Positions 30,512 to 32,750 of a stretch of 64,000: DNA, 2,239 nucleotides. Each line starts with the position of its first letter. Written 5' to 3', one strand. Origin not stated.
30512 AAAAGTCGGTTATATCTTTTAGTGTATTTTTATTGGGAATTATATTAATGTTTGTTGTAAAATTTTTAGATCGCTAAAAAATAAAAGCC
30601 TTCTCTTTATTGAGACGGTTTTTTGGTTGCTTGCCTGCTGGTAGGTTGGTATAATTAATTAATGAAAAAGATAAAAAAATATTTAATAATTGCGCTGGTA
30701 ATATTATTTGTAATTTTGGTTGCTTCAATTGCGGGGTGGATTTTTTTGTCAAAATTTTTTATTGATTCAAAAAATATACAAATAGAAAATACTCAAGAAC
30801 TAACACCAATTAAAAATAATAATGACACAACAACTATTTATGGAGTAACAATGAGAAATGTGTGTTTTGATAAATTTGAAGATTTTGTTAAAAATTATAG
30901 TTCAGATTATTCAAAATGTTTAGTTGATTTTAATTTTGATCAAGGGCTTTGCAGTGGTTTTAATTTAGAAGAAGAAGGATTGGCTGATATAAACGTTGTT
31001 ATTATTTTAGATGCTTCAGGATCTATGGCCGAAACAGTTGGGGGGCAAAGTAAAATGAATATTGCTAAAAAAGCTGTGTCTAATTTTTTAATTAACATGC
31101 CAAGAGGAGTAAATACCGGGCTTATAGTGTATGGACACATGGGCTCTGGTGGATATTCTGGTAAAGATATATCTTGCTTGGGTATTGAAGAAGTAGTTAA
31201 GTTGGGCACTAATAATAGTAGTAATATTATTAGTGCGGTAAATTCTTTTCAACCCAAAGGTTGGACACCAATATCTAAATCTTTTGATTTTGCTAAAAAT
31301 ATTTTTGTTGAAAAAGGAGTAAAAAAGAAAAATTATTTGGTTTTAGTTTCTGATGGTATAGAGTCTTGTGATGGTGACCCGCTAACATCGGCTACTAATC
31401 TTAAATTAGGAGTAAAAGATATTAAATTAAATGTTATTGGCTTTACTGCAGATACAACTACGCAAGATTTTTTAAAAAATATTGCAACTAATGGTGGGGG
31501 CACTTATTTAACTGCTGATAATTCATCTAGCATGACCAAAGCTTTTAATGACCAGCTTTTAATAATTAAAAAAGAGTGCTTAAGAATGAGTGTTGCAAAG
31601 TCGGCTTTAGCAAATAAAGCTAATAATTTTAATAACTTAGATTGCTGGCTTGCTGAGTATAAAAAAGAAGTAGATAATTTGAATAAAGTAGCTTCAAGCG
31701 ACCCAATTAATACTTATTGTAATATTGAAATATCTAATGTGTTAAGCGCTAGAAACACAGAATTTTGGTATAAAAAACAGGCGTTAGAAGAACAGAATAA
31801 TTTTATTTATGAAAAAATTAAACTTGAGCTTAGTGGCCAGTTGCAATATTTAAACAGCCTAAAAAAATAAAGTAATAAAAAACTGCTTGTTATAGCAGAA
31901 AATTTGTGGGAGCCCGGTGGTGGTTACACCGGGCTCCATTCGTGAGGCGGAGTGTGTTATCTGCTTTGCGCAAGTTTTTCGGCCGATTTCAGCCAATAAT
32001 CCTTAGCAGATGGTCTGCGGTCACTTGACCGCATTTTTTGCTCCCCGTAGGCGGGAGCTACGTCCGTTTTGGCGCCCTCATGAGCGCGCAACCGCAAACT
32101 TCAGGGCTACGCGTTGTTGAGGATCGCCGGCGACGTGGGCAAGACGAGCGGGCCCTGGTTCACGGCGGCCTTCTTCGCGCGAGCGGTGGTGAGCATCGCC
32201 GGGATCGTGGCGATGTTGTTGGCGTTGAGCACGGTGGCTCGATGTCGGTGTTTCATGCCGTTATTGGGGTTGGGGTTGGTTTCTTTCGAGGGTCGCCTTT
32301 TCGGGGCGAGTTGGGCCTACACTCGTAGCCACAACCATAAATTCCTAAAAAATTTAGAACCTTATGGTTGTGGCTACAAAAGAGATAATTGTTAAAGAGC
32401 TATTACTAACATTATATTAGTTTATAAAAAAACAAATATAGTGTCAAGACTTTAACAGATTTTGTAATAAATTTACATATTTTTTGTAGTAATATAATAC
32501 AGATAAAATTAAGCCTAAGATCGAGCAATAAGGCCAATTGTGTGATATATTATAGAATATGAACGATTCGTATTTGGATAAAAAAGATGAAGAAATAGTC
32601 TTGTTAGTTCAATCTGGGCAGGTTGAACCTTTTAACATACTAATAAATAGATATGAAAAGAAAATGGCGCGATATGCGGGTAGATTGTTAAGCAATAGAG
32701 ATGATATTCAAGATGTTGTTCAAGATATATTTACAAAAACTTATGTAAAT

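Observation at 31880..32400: Second GC-rich noncoding segment with long perfect hairpins after the VWA gene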

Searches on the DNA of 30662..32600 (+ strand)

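Call 7: search_rna_families(source=window, start=31700, end=32600, threshold=evalue, max_evalue=10, show_alignments=3)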
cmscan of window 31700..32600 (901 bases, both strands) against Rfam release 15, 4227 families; matches with E-value up to 10: 8.
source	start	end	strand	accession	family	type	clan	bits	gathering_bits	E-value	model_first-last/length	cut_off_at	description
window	32318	32382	-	RF03621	MIR4245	Gene; miRNA;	-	24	74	0.12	1-128/128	no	MIR4245 microRNA precursor family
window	32055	32144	+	RF01543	TB11Cs5H2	Gene; snRNA; snoRNA; HACA-box;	-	20.2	47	0.12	1-68/68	no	Trypanosomatid snoRNA TB11Cs5H2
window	31741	31837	+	RF02446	SpR18_sRNA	Gene; sRNA;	-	19.2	60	9.8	1-132/132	no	Streptococcus sRNA SpR18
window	32325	32377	-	RF04202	MIR5380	Gene; miRNA;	-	18.4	150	1.2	1-137/137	no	MIR5380 microRNA precursor family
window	31879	31940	+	RF04181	rteR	Gene; sRNA;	-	18.4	72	5.9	1-84/84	no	rteR sRNA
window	32321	32383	+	RF01042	mir-891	Gene; miRNA;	-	18.1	90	1.6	1-79/79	no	mir-891 microRNA precursor family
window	32323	32379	+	RF04206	MIR9555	Gene; miRNA;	-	17.5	119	4.8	1-137/137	no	MIR9555 microRNA precursor family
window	32326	32378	+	RF04127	MIR8007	Gene; miRNA;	-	15.9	195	2.7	1-226/226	no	MIR8007 microRNA precursor family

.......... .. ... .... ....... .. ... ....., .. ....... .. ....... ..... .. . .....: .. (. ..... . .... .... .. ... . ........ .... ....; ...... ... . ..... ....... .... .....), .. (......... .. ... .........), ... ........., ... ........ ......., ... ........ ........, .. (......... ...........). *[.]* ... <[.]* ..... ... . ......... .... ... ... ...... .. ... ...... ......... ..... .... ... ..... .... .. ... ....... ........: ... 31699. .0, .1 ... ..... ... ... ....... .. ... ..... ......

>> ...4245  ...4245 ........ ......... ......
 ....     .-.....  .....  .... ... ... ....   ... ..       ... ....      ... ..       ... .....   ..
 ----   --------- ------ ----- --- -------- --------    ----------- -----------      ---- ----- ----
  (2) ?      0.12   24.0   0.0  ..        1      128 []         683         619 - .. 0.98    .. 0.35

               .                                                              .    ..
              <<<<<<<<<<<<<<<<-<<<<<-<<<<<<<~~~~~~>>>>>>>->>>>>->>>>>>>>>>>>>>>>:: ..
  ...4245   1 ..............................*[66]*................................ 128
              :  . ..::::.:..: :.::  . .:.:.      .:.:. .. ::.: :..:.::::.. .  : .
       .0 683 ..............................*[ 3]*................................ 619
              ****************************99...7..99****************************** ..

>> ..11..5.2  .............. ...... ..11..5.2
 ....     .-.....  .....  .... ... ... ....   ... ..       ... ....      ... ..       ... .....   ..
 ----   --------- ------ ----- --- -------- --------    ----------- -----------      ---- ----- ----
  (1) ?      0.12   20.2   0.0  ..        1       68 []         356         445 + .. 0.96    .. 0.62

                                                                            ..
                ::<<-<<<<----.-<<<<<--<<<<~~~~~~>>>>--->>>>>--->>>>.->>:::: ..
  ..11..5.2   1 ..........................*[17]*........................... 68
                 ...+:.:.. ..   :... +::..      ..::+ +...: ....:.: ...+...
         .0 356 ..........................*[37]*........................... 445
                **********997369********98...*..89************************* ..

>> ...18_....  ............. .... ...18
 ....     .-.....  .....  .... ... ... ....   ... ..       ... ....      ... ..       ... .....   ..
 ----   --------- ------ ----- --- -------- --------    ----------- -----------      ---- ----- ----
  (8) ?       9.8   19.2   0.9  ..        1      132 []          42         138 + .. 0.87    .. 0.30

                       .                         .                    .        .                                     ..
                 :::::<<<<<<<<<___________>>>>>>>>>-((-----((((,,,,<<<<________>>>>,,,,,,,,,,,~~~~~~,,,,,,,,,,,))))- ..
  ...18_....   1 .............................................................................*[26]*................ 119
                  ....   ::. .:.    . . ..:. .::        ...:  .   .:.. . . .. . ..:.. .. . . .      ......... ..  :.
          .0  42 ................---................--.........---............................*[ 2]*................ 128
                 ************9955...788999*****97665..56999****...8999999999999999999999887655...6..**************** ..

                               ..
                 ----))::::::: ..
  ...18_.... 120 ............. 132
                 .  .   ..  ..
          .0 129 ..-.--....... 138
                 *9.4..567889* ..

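Call 21: search_dna_similar(query=window:31890-32390:+, collection=plasmids, mode=distant, max_evalue=0.01)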
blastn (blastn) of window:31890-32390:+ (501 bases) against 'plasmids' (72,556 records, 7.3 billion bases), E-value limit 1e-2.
No match.

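Call 22: search_dna_similar(query=window:31890-32390:+, collection=phages, mode=distant, max_evalue=0.01)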
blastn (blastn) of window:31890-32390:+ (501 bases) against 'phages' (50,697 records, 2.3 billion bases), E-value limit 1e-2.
No match.

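Call 86: search_rna_families(sources=[L009, L007, L003, L005], threshold=gathering)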
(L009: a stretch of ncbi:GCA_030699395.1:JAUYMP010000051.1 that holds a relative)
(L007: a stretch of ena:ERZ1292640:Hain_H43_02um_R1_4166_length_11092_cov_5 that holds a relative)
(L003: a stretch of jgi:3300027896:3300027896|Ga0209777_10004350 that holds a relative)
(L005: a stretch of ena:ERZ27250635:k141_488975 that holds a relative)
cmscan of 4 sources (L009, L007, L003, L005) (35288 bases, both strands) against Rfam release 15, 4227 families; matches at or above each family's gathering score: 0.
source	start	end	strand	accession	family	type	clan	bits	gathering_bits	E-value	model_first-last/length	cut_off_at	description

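Call 89: search_rna_families(source=L009, start=1, end=520, threshold=evalue, max_evalue=5)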
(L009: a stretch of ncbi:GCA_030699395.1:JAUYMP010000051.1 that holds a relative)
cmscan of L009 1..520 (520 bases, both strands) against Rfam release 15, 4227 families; matches with E-value up to 5: 6.
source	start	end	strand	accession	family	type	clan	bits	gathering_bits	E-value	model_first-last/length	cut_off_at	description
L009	41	92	-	RF02603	BASRCII26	Gene; sRNA;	-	21.3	218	0.0035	1-190/190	no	Brucella sRNA CII26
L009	39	134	+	RF02749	Ncrwmel02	Gene; sRNA;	-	17.8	290.8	0.039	1-251/251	no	Wolbachia sRNA mel02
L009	350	433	+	RF02059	STnc50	Gene; sRNA;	-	17.4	55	3.4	1-84/84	no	Salmonella enterica sRNA STnc40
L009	55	103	+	RF04051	mir-8517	Gene; miRNA;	-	16.1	70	2.4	1-108/108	no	mir-8517 microRNA precursor family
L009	56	96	+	RF03664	MIR6288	Gene; miRNA;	-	16.1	74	2.9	1-92/92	no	MIR6288 microRNA precursor family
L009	96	153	+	RF01786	c-di-GMP-II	Cis-reg; riboswitch;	CL00127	15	53.5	3.5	1-84/84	no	Cyclic di-GMP-II riboswitch aptamer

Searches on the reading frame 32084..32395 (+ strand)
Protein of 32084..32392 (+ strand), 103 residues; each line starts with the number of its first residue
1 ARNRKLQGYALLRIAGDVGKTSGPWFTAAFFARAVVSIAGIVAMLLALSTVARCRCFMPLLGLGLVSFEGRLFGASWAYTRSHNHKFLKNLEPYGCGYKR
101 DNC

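Call 16: search_protein_families(library=pfam, proteins=[window:32114-32395:+], max_evalue=0.01)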
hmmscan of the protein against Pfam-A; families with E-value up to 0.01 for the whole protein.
window:32114-32395:+ (93 aa): 0 families

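Call 37: find_homologous_proteins(query=window:32084-32392:+, max_evalue=10)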
Query seq(103 aa): 13 candidates shared short words with the query, none scored E <= 10.
